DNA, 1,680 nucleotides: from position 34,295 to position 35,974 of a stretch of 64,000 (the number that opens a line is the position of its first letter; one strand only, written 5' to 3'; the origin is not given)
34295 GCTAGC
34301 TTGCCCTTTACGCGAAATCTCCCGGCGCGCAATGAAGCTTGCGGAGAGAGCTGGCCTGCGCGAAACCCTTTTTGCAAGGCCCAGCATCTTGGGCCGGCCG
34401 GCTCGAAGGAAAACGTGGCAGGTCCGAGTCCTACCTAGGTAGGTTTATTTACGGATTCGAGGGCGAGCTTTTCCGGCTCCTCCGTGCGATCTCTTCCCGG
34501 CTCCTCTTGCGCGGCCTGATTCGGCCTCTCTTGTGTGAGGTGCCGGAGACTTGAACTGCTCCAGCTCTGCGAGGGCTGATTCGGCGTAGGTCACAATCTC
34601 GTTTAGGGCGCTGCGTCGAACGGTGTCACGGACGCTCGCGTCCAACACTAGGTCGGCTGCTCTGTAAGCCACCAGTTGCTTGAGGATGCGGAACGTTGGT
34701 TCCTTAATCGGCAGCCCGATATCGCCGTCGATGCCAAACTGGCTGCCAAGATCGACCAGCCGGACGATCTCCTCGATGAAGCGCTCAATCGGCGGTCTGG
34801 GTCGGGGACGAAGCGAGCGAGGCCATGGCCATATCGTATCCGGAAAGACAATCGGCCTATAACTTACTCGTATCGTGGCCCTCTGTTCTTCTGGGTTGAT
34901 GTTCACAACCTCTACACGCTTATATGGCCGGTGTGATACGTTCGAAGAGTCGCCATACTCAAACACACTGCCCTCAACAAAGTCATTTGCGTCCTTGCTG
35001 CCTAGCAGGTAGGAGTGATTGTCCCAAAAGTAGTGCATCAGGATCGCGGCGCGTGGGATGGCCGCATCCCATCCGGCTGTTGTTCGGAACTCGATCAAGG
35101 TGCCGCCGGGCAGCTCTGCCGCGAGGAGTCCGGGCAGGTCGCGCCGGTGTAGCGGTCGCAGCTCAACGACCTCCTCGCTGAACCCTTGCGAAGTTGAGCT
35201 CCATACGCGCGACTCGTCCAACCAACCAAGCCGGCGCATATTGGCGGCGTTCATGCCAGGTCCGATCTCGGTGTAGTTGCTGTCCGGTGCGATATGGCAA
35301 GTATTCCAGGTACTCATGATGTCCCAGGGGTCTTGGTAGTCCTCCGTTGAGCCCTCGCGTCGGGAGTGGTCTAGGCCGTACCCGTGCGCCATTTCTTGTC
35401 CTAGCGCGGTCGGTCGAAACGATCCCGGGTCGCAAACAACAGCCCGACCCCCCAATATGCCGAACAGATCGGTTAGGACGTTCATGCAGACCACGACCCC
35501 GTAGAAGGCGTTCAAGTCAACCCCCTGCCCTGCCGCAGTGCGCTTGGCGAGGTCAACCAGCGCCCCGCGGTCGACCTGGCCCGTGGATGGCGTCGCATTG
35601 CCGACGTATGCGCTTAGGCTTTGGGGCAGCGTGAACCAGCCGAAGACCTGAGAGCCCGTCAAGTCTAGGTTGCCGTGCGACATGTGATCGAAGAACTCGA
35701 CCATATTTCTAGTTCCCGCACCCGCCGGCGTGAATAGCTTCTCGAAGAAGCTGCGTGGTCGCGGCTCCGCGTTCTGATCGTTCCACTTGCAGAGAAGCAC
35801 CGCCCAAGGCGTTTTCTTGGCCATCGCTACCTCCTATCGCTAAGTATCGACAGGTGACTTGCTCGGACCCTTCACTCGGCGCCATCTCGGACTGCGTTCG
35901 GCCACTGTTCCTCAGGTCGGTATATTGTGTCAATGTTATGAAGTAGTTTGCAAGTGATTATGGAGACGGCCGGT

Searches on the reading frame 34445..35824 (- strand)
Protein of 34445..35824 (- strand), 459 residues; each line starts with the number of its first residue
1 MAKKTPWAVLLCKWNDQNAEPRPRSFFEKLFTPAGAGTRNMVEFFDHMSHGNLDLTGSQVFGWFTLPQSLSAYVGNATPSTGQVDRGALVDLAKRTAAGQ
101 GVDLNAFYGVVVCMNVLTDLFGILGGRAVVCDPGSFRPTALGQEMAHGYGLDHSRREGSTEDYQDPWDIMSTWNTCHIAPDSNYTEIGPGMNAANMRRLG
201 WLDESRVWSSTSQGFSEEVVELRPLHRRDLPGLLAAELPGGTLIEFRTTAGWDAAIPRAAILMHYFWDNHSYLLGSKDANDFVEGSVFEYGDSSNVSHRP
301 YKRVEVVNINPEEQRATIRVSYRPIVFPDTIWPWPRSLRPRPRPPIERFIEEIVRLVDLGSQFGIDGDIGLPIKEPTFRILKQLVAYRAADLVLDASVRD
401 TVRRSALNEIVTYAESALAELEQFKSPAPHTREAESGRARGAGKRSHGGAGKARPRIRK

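Call 117: search_solved_structures(query=window:34445-35824:-, max_evalue=1)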
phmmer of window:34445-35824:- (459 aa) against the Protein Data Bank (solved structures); distinct sequences matched with E-value up to 1: 1.
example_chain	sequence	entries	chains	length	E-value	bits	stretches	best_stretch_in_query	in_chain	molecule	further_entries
8a8o_C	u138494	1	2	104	0.49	12.1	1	152-224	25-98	Beta-subunit of the PAPS reductase from Methanothermococcus thermolithotrophicus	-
